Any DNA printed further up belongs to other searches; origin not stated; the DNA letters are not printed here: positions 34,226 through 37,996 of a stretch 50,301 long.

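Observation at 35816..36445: Histidine-phosphatase (PGAM-like) domain inserted into the catalytic core of isoleucyl-tRNA synthetase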

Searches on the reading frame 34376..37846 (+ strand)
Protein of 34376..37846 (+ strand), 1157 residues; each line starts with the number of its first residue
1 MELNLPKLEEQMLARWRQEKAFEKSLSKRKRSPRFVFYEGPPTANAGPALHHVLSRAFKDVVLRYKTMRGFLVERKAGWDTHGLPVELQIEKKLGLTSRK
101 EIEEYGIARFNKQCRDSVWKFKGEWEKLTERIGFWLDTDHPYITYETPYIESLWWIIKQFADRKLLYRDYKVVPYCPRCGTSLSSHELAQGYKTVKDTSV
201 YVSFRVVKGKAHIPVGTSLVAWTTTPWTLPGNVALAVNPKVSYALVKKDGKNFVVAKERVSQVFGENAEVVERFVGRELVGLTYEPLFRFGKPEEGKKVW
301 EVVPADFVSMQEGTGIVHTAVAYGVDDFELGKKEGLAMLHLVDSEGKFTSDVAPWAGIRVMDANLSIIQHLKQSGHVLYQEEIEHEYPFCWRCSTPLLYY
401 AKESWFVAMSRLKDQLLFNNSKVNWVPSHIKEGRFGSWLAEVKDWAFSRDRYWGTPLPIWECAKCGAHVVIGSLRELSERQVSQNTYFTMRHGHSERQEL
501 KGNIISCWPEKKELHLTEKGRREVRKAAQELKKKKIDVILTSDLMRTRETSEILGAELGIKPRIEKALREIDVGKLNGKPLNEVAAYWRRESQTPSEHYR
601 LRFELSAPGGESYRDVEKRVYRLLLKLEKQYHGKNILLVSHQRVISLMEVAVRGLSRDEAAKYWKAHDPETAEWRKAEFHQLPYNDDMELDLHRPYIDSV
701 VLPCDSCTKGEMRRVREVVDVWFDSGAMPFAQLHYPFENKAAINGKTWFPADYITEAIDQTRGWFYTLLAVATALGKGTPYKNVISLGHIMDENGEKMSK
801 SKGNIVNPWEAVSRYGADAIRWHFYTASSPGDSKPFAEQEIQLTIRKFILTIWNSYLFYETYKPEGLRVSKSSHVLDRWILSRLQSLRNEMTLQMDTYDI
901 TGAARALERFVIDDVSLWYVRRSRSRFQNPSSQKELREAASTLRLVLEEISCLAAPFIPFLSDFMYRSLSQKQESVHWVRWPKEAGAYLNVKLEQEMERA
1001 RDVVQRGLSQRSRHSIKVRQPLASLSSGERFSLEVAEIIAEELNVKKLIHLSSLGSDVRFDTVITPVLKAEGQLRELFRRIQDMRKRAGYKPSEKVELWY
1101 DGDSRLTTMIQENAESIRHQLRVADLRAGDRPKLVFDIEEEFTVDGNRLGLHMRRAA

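Call 3: search_protein_families(library=pfam, proteins=[window:34376-37846:+], max_evalue=0.01)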
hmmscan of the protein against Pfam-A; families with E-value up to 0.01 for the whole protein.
window:34376-37846:+ (1157 aa): 7 families
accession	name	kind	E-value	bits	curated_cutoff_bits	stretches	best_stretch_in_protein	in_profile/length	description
PF00133.28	tRNA-synt_1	-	1.6e-114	383.4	22.7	2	11-487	1-273/414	tRNA synthetases class I (I, L, M and V)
PF00300.27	His_Phos_1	-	9.2e-33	114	21.7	1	490-660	4-166/194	Histidine phosphatase superfamily (branch 1)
PF08264.19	Anticodon_1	-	5.2e-27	95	25.1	1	877-1022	1-144/148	Anticodon-binding domain of tRNA ligase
PF09334.17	tRNA-synt_1g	-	1.2e-16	60.9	20.1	2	718-844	244-374/391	tRNA synthetases class I (M)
PF19302.4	DUF5915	-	2.4e-14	53.8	27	1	992-1151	37-190/195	Domain of unknown function (DUF5915)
PF01921.24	tRNA-synt_1f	-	0.0019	17.6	27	0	789-842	274-326/360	tRNA synthetases class I (K)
PF01406.26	tRNA-synt_1e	-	0.0074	16.1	27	0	778-827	235-283/301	tRNA synthetases class I (C) catalytic domain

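Call 4: search_protein_families(library=ncbifam, proteins=[window:34376-37846:+], max_evalue=0.01)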
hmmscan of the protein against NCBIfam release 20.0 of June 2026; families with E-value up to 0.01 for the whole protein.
window:34376-37846:+ (1157 aa): 33 families (the best 25 are shown)
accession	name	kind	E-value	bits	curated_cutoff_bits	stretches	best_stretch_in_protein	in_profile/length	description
TIGR00392.1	ileS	equivalog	7.5e-267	887.9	621.4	2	1-486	4-504/861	isoleucine--tRNA ligase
NF000258.1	MupB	exception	1.5e-240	801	1900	3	9-478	9-474/1033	mupirocin-resistant isoleucine--tRNA ligase MupB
NF000257.1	MupA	exception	2.6e-235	783.6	1900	2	10-482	10-474/1024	mupirocin-resistant isoleucine--tRNA ligase MupA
TIGR00422.1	valS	equivalog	5.2e-128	428.4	612.1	3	711-1061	443-791/863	valine--tRNA ligase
NF009687.0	PRK13208.1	equivalog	5.7e-120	401.8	738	3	695-1044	434-778/801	valine--tRNA ligase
NF004349.1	PRK05729.1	equivalog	2.3e-108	363.6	704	3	704-1054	426-767/860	valine--tRNA ligase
NF040702.1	ileS_w_GNAT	exception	2.1e-95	320.4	1999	3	1-260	15-283/1100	isoleucine--tRNA ligase, N-acetyltransferase domain-containing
NF011492.0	PRK14900.1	equivalog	1.2e-69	235.2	1783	3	704-978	442-716/1044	valine--tRNA ligase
NF000540.1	alt_ValS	exception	2.1e-56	191.4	900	3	717-1025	497-798/827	valine--tRNA ligase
NF008957.0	PRK12300.1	subfamily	8.3e-56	189.5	677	3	4-322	5-316/946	leucine--tRNA ligase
TIGR00395.1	leuS_arch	equivalog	2e-50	171.7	648.5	3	765-1044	590-848/938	leucine--tRNA ligase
TIGR00396.1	leuS_bact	equivalog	7.7e-29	100.4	548.4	3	793-868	601-673/843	leucine--tRNA ligase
TIGR03162.1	ribazole_cobC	equivalog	2.1e-25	89.2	162.9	1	491-665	5-165/176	alpha-ribazole phosphatase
NF005567.0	PRK07238.1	equivalog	2e-22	80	326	1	485-645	178-330/378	bifunctional RNase H/acid phosphatase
TIGR00398.1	metG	equivalog_domain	4.4e-20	71.9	336.35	2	781-978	312-510/530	methionine--tRNA ligase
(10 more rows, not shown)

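Call 24: search_solved_structures(query=window:34376-37846:+, max_evalue=1e-20, show_alignments=1)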
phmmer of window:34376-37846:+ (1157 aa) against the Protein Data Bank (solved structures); distinct sequences matched with E-value up to 1e-20: 23.
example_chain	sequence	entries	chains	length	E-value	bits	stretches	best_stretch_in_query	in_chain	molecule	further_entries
8c8w_A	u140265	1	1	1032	6.1e-253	845.6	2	8-479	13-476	Isoleucine--tRNA ligase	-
8c8v_A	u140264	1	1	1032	1.7e-251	840.7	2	8-479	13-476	Isoleucine--tRNA ligase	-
8c8u_A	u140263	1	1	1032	1.7e-251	840.7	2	8-479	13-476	Isoleucine--tRNA ligase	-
1ile_A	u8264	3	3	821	1.9e-250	837.3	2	2-481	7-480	ISOLEUCYL-TRNA SYNTHETASE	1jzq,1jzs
8c9d_A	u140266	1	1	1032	5.3e-250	835.8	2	8-479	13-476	Isoleucine--tRNA ligase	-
9w01_B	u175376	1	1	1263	2.4e-190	638.2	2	3-480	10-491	Isoleucine--tRNA ligase, cytoplasmic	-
8wnd_A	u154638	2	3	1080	2.1e-182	611.9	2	4-480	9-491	isoleucine--tRNA ligase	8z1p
6ldk_A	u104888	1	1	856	3e-181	608.1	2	4-479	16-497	Isoleucine--tRNA ligase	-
9wqs_A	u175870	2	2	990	6.8e-180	603.6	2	4-480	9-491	Isoleucine--tRNA ligase, cytoplasmic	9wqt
7d5c_A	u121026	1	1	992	6.9e-180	603.6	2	4-480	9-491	Isoleucine--tRNA ligase, cytoplasmic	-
8c9f_A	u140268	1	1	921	1.9e-103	350.5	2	3-462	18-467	Isoleucine--tRNA ligase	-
8c9e_A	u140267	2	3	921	8.6e-102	345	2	3-462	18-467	Isoleucine--tRNA ligase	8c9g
1ffy_A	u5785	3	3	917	2.4e-95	323.7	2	4-462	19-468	ISOLEUCYL-TRNA SYNTHETASE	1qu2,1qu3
8wnf_A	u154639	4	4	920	4.5e-80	273.1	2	4-459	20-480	Isoleucine--tRNA ligase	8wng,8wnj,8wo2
8wni_A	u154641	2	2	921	4.5e-80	273.1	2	4-459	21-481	Isoleucine--tRNA ligase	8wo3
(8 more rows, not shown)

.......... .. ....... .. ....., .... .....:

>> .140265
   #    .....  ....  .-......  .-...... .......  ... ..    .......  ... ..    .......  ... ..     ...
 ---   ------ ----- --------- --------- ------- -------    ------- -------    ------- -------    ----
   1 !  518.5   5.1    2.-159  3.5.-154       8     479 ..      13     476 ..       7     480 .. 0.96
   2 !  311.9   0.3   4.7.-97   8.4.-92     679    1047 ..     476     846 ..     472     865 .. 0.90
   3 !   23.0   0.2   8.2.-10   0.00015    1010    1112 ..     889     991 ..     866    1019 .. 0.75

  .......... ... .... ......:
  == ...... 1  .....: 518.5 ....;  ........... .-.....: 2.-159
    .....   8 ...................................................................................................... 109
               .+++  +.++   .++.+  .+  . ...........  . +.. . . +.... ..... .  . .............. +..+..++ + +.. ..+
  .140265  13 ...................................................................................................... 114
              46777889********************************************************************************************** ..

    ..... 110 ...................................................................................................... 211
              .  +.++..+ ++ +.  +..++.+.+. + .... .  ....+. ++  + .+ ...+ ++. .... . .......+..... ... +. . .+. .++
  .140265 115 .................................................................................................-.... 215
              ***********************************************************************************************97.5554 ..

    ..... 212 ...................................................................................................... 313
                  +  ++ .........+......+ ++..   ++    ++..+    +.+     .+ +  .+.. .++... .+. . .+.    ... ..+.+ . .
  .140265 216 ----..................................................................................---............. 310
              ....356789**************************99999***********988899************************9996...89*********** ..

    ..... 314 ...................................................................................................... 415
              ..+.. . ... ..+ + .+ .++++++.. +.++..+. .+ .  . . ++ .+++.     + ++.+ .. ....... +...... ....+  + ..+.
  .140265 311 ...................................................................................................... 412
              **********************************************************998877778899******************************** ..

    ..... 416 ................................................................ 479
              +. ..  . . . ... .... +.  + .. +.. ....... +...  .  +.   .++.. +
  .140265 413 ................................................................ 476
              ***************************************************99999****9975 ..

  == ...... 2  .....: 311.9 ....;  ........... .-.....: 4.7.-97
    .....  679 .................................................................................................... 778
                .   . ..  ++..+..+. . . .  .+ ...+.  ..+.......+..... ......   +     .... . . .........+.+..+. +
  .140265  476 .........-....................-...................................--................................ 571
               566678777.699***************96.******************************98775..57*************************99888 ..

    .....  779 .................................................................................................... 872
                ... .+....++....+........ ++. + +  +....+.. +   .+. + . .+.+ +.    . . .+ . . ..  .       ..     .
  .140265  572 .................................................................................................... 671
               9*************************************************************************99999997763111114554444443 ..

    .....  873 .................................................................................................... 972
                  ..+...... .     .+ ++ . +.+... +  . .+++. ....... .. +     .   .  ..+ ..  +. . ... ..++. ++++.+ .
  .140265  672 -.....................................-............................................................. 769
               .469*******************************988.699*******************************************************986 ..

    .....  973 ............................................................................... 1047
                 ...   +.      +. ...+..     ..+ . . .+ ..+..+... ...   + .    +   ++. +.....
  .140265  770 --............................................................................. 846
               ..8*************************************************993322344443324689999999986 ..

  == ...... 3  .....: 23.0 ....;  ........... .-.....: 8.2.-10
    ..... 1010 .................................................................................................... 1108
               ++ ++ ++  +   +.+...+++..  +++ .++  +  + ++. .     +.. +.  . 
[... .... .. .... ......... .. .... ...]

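Call 98: predict_structure(alignment_id=A4)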
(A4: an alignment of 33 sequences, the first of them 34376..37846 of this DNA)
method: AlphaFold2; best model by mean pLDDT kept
length: 1157 residues; sequences in the alignment: 33
mean_pLDDT: 91.0   pTM: 0.84
mean pLDDT of the five models: 91.0, 90.7, 90.1, 88.9, 88.0
residues with pLDDT >= 90: 797; 70-90: 350; 50-70: 10; < 50: 0
segments of 3 or more residues with pLDDT < 50: none
pLDDT, mean of each block of 10 residues (from residue 1): 90 94 90 93 82 94 96 92 87 90 94 92 91 91 93 98 96 91 83 90 93 91 93 95 92 93 87 93 94 89 92 91 93 93 93 92 92 92 89 90 95 97 95 92 91 94 94 91 88 90 80 88 95 96 95 95 95 89 81 67 86 91 91 95 91 81 82 90 86 94 88 94 92 93 92 93 92 96 96 89 88 96 94 91 94 95 83 92 95 96 97 94 88 91 96 97 95 88 88 94 92 89 94 93 92 90 89 88 87 85 88 87 85 80 88 87
secondary structure, 60 per line:
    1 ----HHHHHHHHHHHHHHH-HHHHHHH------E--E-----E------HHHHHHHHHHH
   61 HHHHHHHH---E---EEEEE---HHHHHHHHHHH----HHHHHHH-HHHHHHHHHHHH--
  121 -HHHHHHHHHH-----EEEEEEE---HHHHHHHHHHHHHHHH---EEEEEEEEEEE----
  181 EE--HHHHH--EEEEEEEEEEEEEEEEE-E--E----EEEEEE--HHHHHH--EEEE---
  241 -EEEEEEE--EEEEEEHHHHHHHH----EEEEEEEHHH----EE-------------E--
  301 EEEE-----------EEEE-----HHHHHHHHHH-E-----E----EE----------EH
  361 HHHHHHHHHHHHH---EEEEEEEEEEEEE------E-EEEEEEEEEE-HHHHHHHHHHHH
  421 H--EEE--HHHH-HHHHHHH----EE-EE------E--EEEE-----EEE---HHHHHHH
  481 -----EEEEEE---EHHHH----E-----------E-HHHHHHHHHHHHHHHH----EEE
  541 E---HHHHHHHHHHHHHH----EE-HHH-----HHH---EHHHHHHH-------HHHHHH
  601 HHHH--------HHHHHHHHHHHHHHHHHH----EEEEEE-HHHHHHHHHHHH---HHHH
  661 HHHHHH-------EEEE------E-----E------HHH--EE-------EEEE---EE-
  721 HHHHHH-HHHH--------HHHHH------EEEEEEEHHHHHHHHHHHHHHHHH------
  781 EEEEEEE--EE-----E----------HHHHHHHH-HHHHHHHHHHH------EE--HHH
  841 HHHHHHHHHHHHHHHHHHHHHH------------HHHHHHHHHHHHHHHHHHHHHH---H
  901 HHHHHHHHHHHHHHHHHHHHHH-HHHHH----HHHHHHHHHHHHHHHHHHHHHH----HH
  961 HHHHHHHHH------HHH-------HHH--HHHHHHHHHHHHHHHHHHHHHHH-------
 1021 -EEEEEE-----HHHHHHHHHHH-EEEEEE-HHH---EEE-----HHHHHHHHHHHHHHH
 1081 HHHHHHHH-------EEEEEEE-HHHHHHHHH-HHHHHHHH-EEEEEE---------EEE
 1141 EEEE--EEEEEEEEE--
elements in order (helices of 4 or more, strands of 3 or more residues): H5-19 H21-27 H50-68 E76-80 H84-94 H99-105 H107-118 H122-131 E137-143 H147-162 E166-176 H185-189 E192-208 E218-223 H226-231 E234-237 E242-248 E251-256 H257-264 E269-275 E301-304 E316-319 H325-334 H360-373 E377-389 E398-407 H409-421 E424-426 H429-432 H434-440 E459-462 E468-470 H474-480 E486-491 H496-499 H518-533 E538-541 H545-558 H581-587 H595-604 H613-630 E635-640 H642-653 H657-666 E674-677 E711-714 H721-726 H728-731 H740-744 E751-757 H758-774 E781-787 H808-815 H817-827 H838-862 H875-896 H900-922 H924-928 H933-954 H959-969 H991-1013 E1022-1027 H1033-1043 E1045-1050 E1058-1060 H1066-1088 E1096-1102 H1104-1112 H1114-1121 E1123-1128 E1138-1144 E1147-1155
